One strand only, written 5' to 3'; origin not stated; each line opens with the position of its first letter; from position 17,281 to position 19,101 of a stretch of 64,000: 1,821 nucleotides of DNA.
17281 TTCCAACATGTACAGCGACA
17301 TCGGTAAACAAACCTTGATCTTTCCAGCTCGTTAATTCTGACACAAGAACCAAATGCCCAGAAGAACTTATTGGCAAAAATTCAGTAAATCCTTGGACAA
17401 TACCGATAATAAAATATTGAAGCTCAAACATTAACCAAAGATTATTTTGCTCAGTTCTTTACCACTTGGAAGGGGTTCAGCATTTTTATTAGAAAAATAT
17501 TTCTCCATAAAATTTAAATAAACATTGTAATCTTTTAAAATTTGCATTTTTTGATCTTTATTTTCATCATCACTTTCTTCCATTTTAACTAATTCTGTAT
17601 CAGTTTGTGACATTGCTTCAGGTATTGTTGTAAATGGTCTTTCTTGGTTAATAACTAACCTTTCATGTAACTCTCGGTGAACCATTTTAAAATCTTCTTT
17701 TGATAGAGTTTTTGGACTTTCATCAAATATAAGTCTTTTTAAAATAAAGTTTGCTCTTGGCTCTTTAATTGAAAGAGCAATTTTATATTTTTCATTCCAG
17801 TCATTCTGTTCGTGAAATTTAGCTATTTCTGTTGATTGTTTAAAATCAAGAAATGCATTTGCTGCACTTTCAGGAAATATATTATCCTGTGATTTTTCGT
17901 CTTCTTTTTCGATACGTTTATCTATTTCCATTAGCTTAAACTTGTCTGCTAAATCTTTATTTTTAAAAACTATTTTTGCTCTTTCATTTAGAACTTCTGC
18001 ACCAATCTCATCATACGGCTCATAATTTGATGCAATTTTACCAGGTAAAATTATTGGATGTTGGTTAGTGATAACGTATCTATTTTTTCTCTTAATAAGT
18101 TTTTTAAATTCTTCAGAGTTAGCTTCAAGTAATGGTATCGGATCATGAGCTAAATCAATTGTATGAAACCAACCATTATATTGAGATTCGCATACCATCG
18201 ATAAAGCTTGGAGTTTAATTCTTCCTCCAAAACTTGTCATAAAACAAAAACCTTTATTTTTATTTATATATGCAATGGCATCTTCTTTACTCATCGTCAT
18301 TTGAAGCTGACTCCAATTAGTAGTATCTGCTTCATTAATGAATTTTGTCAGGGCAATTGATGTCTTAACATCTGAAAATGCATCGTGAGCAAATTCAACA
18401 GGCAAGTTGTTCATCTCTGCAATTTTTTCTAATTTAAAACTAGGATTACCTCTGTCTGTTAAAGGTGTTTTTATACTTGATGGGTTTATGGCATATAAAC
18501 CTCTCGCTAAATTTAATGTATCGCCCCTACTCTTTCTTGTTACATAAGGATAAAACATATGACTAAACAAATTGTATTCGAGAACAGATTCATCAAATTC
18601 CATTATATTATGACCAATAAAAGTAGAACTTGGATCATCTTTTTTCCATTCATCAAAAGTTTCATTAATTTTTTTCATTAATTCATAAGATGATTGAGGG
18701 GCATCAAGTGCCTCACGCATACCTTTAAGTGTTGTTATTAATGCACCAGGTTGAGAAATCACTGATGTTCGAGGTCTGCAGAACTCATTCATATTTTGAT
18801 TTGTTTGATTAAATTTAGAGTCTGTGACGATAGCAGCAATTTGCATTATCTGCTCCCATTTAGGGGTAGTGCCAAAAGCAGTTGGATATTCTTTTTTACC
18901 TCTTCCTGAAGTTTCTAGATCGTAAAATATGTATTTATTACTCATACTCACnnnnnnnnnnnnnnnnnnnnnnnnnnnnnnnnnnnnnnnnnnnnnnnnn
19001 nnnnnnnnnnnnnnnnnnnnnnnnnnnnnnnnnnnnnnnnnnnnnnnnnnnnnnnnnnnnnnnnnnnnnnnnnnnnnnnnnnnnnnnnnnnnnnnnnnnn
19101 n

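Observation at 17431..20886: Promoter-driven four-gene cassette with two DEDDh exonucleases flanking an HTH/unknown-domain protein: candidate undescribed nucleic-acid-processing or defence module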

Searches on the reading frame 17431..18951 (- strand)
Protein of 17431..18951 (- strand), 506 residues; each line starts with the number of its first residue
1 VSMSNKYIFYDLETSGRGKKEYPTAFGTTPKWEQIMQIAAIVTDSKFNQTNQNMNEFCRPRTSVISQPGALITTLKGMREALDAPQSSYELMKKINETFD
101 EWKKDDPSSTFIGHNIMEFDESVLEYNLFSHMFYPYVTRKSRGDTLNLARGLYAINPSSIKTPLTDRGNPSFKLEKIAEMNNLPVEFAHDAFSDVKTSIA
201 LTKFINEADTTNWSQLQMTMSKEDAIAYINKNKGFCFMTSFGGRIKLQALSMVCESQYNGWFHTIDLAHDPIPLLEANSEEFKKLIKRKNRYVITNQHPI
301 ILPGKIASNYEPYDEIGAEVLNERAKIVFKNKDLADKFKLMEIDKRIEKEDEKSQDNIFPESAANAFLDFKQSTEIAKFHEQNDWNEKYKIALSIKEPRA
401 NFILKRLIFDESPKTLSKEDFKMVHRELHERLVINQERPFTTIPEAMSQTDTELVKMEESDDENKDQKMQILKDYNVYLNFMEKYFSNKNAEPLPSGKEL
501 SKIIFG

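Call 3: search_protein_families(library=pfam, proteins=[window:17431-18951:-], max_evalue=1)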
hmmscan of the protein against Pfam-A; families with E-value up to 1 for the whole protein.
window:17431-18951:- (506 aa): 1 family
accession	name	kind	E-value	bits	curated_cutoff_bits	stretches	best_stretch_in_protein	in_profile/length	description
PF00929.31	RNase_T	-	3.5e-10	41.1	24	1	9-201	2-163/164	Exonuclease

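Call 4: search_protein_families(library=phrogs, proteins=[window:17431-18951:-], max_evalue=0.1)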
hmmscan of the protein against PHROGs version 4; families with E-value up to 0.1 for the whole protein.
window:17431-18951:- (506 aa): 3 families
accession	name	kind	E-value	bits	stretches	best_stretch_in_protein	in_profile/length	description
phrog_19080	-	unknown function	4.1e-38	132.2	1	25-473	14-468/477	-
phrog_192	-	DNA, RNA and nucleotide metabolism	5.6e-17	63.1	1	1-216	102-281/397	DNA polymerase exonuclease subunit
phrog_403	-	DNA, RNA and nucleotide metabolism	0.00051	20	1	2-153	62-185/321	DNA polymerase exonuclease subunit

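Call 5: search_protein_families(library=padloc, proteins=[window:17431-18951:-], max_evalue=0.1)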
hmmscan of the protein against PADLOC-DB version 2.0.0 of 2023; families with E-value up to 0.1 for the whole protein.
window:17431-18951:- (506 aa): 2 families
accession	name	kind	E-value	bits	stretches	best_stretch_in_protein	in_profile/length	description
PDLC03817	RTasSbcB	-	1.7e-49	167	1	7-457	2-421/436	DRT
PDLC01247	DEDDh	-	3.7e-13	48.3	1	8-200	1-136/139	"CAS-I,CAS-II,CAS-III,CAS-IV,CAS-V,CAS-VI; associated"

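Call 6: search_protein_families(library=ncbifam, proteins=[window:17431-18951:-], max_evalue=0.1)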
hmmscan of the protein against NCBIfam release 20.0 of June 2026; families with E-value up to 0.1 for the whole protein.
window:17431-18951:- (506 aa): 3 families
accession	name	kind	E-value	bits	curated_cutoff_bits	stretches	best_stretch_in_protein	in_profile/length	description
NF008746.0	PRK11779.1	equivalog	4.7e-37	127.7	260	1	25-480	16-471/477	exodeoxyribonuclease I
NF004964.0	PRK06310.1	equivalog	0.00022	20.7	236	1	29-238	20-204/250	DNA polymerase III subunit epsilon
NF003765.0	PRK05359.1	equivalog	0.0039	16.7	106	1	4-75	5-65/189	oligoribonuclease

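Call 11: search_solved_structures(query=window:17431-18951:-, max_evalue=0.01, show_alignments=1)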
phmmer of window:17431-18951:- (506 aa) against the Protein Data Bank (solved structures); distinct sequences matched with E-value up to 0.01: 4.
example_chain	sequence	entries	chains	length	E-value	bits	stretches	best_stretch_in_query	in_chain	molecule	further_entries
4jrp_A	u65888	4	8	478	9.6e-24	87.1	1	23-284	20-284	Exodeoxyribonuclease I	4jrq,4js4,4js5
4hcb_A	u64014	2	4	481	1e-23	87.1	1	23-284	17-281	Exodeoxyribonuclease I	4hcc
1fxx_A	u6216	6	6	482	1e-23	87.1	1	23-284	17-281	EXONUCLEASE I | Exodeoxyribonuclease I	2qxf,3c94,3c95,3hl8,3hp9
4rg8_A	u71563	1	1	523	8.4e-22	80.7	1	25-284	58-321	Exonuclease I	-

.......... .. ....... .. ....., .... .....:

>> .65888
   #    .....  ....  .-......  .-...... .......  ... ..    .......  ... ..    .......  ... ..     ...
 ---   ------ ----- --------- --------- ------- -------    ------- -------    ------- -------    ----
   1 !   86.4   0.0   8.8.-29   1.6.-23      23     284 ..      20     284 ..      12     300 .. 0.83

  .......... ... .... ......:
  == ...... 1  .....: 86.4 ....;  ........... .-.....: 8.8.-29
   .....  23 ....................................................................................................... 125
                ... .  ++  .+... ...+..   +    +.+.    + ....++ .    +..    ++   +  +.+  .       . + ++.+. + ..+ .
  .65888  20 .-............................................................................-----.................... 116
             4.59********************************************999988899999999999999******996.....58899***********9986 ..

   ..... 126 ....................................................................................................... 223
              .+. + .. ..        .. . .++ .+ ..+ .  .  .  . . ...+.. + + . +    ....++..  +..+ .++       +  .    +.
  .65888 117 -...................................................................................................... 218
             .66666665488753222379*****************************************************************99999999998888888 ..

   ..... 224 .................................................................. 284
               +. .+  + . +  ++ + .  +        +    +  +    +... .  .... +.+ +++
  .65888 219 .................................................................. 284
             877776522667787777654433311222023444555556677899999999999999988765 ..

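Call 19: find_homologous_proteins(query=window:17431-18951:-)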
Query window:17431-18951:- (506 aa): 187 proteins with E <= 0.001 among 7768 candidates; the best 120 are listed.
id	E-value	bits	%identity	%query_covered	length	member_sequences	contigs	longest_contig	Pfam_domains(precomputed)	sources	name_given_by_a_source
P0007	0.0e+0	1106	97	99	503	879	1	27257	PF00929.32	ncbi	-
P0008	0.0e+0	1012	88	99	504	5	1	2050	PF00929.32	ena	-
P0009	2.9e-290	981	89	99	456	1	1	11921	PF00929.32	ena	-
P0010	1.2e-280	949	81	99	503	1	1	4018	PF00929.32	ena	-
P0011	1.5e-273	926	79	100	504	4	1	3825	PF00929.32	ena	-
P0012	2.1e-269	912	77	100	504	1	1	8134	PF00929.32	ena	-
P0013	5.8e-269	911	78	100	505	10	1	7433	PF00929.32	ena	-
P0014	5.8e-269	911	77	100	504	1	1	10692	PF00929.32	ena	-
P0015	1.0e-268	910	77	100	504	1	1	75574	PF00929.32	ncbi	-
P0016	1.1e-268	910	77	100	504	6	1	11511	PF00929.32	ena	-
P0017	2.2e-268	909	77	100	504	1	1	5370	PF00929.32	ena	-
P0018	3.4e-268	908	77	99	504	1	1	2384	PF00929.32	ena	-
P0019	8.1e-268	907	78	99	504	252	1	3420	PF00929.32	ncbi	-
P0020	2.8e-267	905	77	100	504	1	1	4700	PF00929.32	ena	-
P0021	4.1e-267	905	77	100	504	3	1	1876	PF00929.32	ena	-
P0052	1.9e-240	817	69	100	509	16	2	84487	PF00929.32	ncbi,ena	-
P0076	2.3e-222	757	64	99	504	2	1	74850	PF00929.32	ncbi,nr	ncbi:MAG: hypothetical protein CMI95_06140 [Pelagibacteraceae bacterium]|nr:hypothetical protein [Pe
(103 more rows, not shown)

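Call 21: find_encoding_contigs(protein=P0076, flank=6000, max_places=2)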
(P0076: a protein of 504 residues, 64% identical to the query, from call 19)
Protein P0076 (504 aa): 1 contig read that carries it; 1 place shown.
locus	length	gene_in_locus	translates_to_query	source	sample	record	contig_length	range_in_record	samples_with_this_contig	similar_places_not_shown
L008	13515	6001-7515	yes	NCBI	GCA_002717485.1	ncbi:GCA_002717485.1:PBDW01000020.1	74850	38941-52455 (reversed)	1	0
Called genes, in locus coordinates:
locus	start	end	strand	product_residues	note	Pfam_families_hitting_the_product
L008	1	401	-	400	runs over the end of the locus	PF13458:Peripla_BP_6, PF01094:ANF_receptor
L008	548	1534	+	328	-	PF01210:NAD_Gly3P_dh_N, PF02558:ApbA (weak), PF07479:NAD_Gly3P_dh_C, PF20618:GPD_NAD_C_bact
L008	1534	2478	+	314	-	PF01791:DeoC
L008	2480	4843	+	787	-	PF00171:Aldedh, PF07368:DUF1487 (faint), PF00171:Aldedh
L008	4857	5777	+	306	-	PF00294:PfkB, PF08543:Phos_pyr_kin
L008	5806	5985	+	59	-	-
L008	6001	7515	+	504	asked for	PF00929:RNase_T (weak)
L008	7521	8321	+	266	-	PF02673:BacA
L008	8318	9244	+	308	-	PF00701:DHDPS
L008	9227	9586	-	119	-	PF04186:FxsA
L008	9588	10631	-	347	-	PF05992:SbmA_BacA, PF06472:ABC_membrane_2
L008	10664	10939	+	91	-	-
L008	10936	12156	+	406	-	PF07690:MFS_1, PF12832:MFS_1_like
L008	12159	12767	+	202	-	PF04955:HupE_UreJ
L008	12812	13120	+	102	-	-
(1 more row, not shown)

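Call 22: find_encoding_contigs(protein=P0052, flank=6000, max_places=2)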
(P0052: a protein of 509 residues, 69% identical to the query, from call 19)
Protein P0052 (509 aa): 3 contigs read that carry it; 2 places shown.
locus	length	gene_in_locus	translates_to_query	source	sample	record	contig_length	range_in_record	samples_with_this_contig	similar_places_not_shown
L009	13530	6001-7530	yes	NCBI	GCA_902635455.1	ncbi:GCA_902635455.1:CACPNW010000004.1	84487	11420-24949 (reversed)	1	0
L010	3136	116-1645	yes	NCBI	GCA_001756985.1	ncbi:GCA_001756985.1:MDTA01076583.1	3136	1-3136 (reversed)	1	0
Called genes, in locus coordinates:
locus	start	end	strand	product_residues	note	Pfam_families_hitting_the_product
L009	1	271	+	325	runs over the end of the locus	PF01210:NAD_Gly3P_dh_N, PF03807:F420_oxidored (weak), PF07479:NAD_Gly3P_dh_C, PF20618:GPD_NAD_C_bact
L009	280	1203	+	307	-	PF01791:DeoC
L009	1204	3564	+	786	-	PF00171:Aldedh, PF07368:DUF1487 (faint), PF00171:Aldedh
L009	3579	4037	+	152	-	PF05025:RbsD_FucU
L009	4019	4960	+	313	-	PF00294:PfkB, PF08543:Phos_pyr_kin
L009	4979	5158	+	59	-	-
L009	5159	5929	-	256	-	PF00702:Hydrolase, PF13419:HAD_2 (faint), PF13344:Hydrolase_6, PF13242:Hydrolase_like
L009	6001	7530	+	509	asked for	PF00929:RNase_T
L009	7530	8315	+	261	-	PF02673:BacA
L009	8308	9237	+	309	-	PF00701:DHDPS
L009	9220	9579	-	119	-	PF04186:FxsA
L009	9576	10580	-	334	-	PF05992:SbmA_BacA, PF06472:ABC_membrane_2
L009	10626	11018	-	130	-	PF02627:CMD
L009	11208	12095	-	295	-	PF00126:HTH_1, PF03466:LysR_substrate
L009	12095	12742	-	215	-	PF00834:Ribul_P_3_epim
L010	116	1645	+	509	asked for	PF00929:RNase_T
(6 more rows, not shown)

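Call 24: find_related_loci(query=A2, collection=genome_contigs, flank=7000)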
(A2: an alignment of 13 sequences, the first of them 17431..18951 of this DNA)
Query A2 (506 aa) in genome_contigs; peptide patterns used: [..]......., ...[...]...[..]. (x = any residue, [..] = any of these).
123 stretches matched a pattern; 104 encode a relative of the query (tblastn E <= 1e-3); the best 80 are kept; 80 distinct loci.
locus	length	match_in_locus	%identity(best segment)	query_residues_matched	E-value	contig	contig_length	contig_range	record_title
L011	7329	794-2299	98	5-506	0e+0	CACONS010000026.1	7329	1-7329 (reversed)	MAG: uncultured Alphaproteobacteria bacterium isolate AH-324-C03 genome assembly, contig: AH-324-C03_NODE_26, whole geno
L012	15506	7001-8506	98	5-506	0e+0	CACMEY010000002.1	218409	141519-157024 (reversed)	MAG: uncultured Alphaproteobacteria bacterium isolate AG-891-E17 genome assembly, contig: AG-891-E17_NODE_2, whole genom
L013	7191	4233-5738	98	5-506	0e+0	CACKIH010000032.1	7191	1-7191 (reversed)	uncultured Alphaproteobacteria bacterium isolate AG-453-N02 genome assembly, contig: AG-453-N02_NODE_32, whole genome sh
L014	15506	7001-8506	97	5-506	0e+0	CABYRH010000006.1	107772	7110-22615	MAG: uncultured Alphaproteobacteria bacterium isolate AG-894-N13 genome assembly, contig: AG-894-N13_NODE_6, whole genom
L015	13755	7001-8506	97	5-506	0e+0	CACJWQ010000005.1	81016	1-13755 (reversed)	uncultured Alphaproteobacteria bacterium isolate AG-453-C10 genome assembly, contig: AG-453-C10_NODE_5, whole genome sho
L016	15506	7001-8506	97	5-506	0e+0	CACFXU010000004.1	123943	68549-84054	uncultured Alphaproteobacteria bacterium isolate AG-414-N23 genome assembly, contig: AG-414-N23_NODE_4, whole genome sho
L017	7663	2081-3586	97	5-506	0e+0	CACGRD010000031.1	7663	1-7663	uncultured Alphaproteobacteria bacterium isolate AG-426-A05 genome assembly, contig: AG-426-A05_NODE_31, whole genome sh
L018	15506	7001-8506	97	5-506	0e+0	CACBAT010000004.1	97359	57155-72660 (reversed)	uncultured Alphaproteobacteria bacterium isolate AG-899-B06 genome assembly, contig: AG-899-B06_NODE_4, whole genome sho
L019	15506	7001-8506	97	5-506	0e+0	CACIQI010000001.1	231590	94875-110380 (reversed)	uncultured Alphaproteobacteria bacterium isolate AG-913-M07 genome assembly, contig: AG-913-M07_NODE_1, whole genome sho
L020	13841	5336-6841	97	5-506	0e+0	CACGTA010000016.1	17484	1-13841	uncultured Alphaproteobacteria bacterium isolate AG-910-K03 genome assembly, contig: AG-910-K03_NODE_16, whole genome sh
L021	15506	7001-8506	97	5-506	0e+0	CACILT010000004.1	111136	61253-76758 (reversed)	uncultured Alphaproteobacteria bacterium isolate AG-913-F06 genome assembly, contig: AG-913-F06_NODE_4, whole genome sho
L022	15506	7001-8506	97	5-506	0e+0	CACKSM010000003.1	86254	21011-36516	uncultured Alphaproteobacteria bacterium isolate AG-457-E22 genome assembly, contig: AG-457-E22_NODE_3, whole genome sho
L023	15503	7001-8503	97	6-506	0e+0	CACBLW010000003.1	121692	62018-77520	uncultured Alphaproteobacteria bacterium isolate AG-899-M17 genome assembly, contig: AG-899-M17_NODE_3, whole genome sho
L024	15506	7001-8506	97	5-506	0e+0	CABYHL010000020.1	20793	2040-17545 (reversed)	MAG: uncultured Alphaproteobacteria bacterium isolate AG-894-D19 genome assembly, contig: AG-894-D19_NODE_20, whole geno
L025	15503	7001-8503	97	5-505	0e+0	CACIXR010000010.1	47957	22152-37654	uncultured Alphaproteobacteria bacterium isolate AG-914-F14 genome assembly, contig: AG-914-F14_NODE_10, whole genome sh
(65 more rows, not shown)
